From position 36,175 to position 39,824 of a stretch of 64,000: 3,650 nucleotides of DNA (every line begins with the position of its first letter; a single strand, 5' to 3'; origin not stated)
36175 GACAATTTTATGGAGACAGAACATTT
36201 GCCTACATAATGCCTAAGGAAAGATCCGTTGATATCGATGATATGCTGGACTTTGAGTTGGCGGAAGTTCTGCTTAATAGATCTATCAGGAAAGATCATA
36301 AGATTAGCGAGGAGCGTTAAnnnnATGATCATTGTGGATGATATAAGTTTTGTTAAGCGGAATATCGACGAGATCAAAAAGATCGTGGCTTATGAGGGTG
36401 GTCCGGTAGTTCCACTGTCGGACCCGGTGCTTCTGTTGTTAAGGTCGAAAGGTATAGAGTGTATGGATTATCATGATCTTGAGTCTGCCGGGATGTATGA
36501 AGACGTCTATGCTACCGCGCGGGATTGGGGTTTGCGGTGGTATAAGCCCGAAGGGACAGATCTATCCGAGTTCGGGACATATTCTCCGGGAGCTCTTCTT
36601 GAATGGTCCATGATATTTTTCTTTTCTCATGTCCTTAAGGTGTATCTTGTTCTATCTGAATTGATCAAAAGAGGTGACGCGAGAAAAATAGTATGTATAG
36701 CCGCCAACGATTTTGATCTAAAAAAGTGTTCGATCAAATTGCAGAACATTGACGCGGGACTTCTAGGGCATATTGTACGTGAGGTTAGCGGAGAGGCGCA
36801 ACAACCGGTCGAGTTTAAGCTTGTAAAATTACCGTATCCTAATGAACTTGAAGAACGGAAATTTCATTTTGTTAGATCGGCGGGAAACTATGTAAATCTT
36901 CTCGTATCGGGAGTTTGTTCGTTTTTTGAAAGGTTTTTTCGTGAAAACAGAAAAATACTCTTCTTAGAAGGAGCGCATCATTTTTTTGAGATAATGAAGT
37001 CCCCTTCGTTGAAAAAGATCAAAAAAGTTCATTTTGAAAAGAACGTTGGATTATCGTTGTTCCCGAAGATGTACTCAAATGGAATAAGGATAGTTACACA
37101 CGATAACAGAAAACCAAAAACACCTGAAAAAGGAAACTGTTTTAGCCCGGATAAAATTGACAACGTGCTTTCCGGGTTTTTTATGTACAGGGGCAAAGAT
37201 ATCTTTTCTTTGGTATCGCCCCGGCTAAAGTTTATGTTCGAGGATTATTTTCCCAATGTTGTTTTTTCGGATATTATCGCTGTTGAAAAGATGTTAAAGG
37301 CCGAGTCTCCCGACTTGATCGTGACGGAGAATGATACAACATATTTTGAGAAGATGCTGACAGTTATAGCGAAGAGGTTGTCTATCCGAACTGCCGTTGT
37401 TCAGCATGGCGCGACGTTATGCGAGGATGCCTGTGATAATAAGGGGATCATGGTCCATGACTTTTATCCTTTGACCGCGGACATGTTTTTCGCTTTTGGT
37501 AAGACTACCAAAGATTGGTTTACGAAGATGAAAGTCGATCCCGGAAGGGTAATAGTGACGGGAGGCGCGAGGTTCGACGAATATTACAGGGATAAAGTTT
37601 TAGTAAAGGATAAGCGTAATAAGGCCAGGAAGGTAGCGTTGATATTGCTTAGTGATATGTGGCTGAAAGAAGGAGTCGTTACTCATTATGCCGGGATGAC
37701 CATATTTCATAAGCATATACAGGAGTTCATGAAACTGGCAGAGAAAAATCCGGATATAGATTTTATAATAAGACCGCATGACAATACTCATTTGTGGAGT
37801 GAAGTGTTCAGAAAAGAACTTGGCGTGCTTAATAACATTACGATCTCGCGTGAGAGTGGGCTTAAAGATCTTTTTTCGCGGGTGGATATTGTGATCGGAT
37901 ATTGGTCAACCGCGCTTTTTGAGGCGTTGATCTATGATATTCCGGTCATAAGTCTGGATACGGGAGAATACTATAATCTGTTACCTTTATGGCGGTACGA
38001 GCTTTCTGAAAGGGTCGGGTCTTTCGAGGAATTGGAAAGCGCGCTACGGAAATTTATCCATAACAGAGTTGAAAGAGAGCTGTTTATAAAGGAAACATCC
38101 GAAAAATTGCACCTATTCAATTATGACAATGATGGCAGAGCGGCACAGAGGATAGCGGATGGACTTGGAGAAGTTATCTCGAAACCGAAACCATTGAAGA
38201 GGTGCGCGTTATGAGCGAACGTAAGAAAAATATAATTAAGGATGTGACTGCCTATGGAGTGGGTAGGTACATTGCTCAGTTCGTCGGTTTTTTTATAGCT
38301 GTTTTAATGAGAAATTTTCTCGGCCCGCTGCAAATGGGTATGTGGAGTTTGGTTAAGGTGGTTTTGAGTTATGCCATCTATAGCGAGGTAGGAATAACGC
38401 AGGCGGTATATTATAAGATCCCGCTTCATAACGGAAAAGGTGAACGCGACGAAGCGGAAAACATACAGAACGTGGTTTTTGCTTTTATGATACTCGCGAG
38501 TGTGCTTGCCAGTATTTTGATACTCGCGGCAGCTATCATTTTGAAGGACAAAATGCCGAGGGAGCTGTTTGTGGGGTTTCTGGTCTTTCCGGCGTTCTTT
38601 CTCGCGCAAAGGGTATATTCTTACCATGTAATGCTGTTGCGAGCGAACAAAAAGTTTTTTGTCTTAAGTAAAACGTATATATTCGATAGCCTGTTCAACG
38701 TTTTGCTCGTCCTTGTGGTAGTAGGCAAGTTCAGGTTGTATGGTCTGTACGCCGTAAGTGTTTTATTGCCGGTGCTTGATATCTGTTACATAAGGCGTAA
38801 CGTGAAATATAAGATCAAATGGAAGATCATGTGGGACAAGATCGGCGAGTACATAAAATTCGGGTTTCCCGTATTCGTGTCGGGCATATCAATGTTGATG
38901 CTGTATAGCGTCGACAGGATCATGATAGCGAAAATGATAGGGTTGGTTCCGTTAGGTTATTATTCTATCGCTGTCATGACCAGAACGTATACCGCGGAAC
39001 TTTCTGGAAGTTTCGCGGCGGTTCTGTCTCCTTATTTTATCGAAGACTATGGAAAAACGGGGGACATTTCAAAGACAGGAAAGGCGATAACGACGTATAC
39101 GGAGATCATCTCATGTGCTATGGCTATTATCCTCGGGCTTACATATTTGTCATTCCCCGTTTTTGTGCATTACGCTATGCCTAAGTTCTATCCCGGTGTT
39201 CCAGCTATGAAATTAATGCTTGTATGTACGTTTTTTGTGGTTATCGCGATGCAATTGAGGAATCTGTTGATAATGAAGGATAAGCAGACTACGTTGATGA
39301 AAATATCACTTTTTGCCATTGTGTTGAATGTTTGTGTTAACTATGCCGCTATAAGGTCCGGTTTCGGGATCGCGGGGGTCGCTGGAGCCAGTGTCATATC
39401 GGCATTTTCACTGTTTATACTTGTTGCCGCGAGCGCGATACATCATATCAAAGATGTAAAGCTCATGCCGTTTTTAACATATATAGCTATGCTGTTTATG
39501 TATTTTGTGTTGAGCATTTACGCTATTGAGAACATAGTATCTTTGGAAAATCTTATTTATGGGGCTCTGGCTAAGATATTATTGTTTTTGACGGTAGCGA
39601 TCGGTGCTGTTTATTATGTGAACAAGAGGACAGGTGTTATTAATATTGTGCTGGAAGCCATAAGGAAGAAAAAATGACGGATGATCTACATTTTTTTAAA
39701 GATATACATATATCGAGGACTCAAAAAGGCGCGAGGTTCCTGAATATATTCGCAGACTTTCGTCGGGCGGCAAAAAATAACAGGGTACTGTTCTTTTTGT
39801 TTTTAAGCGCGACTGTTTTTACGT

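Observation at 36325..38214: Unassigned 629-aa protein between the CMP-sugar synthetase and the flippase: candidate novel nonulosonate transferase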

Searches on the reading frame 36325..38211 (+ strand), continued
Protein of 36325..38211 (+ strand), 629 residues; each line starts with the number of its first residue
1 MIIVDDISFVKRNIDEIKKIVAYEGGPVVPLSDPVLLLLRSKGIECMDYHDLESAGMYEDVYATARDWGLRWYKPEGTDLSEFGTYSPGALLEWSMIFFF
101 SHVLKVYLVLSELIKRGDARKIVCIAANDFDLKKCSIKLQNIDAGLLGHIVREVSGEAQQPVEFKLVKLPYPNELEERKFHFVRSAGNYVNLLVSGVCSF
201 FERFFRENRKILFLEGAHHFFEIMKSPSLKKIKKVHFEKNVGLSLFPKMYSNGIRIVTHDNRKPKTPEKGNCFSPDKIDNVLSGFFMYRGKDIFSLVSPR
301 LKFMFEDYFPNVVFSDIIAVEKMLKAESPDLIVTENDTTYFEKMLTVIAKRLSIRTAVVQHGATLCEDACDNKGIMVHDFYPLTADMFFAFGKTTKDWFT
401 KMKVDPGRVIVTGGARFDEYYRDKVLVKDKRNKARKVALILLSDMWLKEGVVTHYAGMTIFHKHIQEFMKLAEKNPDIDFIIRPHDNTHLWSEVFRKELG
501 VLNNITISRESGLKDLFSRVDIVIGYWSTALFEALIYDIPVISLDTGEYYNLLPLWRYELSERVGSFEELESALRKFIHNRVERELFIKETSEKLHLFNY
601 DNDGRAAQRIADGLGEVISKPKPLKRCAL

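Call 82: search_solved_structures(query=A2, max_evalue=0.000001, show_alignments=5)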
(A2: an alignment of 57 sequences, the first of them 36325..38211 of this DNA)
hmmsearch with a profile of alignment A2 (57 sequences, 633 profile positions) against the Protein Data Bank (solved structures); distinct sequences matched with E-value up to 0.000001: 7.
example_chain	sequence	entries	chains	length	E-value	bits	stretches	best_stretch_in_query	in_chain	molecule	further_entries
4neq_A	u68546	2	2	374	6.3e-11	44.7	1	324-592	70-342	UDP-N-acetylglucosamine 2-epimerase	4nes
8va1_A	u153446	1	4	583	2.2e-10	42.9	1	406-621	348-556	Teichoic acid ribitol-phosphate polymerase TarL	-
9wde_A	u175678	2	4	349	6.1e-09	38.1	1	392-603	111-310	Processive diacylglycerol beta-glucosyltransferase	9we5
6vlb_A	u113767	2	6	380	6.4e-09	38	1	321-596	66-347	UDP-N-acetylglucosamine 2-epimerase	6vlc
3l7i_A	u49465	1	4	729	2.1e-07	33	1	407-630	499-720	Teichoic acid biosynthesis protein F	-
3l7j_A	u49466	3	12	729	2.1e-07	33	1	407-630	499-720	Teichoic acid biosynthesis protein F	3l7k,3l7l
5enz_A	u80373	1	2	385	7.6e-07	31.2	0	323-626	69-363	UDP-GlcNAc 2-epimerase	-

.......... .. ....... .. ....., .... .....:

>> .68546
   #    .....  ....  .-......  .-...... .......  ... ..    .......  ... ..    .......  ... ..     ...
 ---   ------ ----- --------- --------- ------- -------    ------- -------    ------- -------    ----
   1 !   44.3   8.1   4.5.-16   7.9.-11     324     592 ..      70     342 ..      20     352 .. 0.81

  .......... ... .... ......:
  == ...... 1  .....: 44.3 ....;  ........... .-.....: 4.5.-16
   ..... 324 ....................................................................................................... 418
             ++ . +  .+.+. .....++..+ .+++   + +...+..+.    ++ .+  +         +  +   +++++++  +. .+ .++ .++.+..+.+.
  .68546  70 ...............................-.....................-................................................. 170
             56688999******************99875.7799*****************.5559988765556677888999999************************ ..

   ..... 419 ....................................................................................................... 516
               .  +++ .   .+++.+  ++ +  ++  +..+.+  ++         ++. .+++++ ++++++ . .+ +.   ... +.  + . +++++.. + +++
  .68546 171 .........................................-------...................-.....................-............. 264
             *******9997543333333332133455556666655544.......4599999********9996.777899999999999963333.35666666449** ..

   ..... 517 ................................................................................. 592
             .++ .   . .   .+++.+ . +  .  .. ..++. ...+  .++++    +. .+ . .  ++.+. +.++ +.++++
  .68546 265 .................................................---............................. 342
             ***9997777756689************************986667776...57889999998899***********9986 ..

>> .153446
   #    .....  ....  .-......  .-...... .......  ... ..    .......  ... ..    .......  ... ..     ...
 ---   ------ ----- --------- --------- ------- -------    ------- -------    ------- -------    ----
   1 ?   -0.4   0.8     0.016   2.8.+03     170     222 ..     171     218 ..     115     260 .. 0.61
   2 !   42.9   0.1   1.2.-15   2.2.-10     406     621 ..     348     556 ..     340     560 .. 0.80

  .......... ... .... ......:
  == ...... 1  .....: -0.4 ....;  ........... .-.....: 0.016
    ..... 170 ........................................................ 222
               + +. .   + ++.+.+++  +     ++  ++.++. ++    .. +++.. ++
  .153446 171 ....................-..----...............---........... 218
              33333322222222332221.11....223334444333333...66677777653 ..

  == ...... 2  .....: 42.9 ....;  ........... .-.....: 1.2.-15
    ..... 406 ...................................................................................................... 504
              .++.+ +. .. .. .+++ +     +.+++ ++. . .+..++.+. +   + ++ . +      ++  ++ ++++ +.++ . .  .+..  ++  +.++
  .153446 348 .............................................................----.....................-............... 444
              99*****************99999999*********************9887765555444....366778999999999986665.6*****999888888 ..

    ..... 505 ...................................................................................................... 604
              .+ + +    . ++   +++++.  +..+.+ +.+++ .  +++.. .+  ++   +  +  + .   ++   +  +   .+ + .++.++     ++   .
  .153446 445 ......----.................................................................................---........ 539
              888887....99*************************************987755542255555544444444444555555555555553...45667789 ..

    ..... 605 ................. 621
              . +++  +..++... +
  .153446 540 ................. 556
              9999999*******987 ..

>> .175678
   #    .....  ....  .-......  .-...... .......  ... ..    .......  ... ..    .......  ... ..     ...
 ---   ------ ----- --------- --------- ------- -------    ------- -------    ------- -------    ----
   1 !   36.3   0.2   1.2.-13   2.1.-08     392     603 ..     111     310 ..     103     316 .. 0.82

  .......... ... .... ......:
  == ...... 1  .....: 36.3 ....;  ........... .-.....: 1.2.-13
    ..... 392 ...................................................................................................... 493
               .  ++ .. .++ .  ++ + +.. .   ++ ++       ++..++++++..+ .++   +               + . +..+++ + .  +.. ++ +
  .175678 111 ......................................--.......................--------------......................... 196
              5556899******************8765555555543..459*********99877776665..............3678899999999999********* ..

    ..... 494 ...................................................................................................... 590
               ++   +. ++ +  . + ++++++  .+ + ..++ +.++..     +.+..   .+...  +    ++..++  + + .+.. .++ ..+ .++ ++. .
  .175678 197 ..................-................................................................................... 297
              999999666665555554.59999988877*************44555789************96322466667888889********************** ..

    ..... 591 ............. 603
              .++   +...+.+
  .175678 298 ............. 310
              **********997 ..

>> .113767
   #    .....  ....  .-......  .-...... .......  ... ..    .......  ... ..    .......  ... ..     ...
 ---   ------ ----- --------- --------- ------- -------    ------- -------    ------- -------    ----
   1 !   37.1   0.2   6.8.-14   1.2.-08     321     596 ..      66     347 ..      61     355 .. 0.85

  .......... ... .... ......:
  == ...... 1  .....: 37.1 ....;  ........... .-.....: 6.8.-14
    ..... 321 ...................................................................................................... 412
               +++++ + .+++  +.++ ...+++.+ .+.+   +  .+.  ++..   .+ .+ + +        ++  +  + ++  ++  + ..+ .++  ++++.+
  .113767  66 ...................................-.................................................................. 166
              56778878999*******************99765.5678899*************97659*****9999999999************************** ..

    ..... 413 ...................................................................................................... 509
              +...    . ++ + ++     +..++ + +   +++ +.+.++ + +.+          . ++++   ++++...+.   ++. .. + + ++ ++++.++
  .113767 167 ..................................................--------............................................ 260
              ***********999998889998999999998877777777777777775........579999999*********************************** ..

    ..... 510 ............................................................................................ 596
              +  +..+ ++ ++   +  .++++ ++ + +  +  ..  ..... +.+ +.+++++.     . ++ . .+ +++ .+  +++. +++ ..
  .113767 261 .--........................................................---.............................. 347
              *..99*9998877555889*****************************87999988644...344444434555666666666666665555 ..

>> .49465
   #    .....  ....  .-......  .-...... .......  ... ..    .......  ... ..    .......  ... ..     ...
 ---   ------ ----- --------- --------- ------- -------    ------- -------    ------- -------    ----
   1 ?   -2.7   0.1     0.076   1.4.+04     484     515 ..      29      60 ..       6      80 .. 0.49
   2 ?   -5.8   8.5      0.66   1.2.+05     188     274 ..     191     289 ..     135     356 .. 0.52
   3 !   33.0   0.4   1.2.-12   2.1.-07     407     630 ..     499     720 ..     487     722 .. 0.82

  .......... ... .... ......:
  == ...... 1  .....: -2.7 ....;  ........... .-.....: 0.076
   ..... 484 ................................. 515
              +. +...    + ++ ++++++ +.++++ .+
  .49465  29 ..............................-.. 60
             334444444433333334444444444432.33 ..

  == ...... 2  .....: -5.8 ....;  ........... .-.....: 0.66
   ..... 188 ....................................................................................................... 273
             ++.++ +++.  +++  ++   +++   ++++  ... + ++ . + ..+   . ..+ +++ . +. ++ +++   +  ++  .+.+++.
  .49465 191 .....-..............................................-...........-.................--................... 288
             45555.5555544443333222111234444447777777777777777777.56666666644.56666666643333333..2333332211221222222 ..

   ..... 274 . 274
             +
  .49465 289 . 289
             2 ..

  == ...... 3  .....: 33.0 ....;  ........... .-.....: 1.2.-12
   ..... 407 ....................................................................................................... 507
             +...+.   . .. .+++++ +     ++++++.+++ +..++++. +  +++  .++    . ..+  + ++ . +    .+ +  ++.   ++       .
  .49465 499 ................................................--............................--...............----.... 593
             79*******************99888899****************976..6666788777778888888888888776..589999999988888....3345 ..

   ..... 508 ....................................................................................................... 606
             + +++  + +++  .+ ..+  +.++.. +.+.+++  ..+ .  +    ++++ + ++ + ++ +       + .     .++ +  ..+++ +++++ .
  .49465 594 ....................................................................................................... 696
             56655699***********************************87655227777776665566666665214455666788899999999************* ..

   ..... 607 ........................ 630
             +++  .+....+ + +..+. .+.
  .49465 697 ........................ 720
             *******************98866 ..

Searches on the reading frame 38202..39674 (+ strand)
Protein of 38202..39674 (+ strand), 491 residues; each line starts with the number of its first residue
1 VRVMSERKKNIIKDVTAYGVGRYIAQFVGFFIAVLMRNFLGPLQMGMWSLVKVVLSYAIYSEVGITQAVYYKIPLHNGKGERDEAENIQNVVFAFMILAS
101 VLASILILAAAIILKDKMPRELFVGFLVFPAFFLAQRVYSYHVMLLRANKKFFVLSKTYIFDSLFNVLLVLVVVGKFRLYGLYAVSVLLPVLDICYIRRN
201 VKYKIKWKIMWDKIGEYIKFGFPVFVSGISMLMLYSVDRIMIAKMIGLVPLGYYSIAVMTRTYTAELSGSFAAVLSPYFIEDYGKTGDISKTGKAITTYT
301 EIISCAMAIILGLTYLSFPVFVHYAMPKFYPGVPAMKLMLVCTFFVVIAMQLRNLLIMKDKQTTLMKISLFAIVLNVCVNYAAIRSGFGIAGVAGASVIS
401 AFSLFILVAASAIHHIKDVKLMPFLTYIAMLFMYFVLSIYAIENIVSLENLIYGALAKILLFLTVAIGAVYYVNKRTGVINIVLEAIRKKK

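Call 5: search_protein_families(library=ncbifam, proteins=[window:38202-39674:+], max_evalue=0.00001)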
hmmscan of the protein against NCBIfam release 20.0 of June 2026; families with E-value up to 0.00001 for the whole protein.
window:38202-39674:+ (491 aa): 0 families

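Call 9: search_protein_families(library=pfam, proteins=[window:38202-39674:+], max_evalue=0.001)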
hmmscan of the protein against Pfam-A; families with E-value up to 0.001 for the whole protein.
window:38202-39674:+ (491 aa): 2 families
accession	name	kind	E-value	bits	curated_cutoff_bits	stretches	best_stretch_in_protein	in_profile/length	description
PF13440.11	Polysacc_synt_3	-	7.9e-12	45.4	23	1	40-305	6-266/293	Polysaccharide biosynthesis protein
PF01943.22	Polysacc_synt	-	4.7e-09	36.5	28.2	1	12-280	2-271/274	Polysaccharide biosynthesis protein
